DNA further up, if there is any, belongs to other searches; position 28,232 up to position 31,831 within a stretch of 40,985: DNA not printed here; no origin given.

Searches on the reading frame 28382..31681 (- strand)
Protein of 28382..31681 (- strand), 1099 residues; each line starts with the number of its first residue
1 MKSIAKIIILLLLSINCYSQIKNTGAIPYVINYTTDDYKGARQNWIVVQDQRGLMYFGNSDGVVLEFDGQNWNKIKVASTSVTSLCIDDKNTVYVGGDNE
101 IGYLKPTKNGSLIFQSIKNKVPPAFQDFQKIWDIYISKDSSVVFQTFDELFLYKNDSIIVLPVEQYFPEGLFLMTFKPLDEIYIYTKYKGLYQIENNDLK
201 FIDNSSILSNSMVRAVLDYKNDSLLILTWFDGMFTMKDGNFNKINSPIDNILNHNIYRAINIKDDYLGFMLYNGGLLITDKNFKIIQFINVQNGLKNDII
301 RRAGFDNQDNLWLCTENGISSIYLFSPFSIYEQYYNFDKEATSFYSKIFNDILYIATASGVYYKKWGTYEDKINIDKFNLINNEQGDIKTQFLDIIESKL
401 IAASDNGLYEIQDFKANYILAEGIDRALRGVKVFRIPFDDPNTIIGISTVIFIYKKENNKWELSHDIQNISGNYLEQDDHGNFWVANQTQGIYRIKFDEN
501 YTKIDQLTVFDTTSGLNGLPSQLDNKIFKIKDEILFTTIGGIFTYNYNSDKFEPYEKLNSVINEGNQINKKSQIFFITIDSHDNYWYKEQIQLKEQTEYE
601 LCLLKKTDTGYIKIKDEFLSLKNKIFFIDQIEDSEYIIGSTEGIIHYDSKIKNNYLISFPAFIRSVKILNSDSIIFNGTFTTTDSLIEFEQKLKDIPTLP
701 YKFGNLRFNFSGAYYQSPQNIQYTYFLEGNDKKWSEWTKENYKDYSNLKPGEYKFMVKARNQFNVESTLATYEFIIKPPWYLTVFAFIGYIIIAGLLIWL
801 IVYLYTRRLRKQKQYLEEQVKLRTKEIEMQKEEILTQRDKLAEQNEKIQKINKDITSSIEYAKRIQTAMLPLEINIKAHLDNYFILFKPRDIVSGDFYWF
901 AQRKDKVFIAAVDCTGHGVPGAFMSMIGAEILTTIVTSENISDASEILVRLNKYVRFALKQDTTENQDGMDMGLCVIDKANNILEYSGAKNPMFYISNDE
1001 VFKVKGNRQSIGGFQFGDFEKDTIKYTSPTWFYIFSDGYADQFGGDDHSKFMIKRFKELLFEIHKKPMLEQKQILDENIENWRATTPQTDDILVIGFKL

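Call 7: search_protein_families(library=pfam, proteins=[window:28382-31681:-])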
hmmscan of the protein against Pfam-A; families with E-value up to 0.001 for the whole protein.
window:28382-31681:- (1099 aa): 2 families
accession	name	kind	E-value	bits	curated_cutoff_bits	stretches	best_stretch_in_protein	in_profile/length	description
PF07228.17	SpoIIE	-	2e-14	54.4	25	1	905-1096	3-188/192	Stage II sporulation protein E (SpoIIE)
PF07495.19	Y_Y_Y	-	1.3e-11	44.7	26.6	1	715-776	2-64/65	Y_Y_Y domain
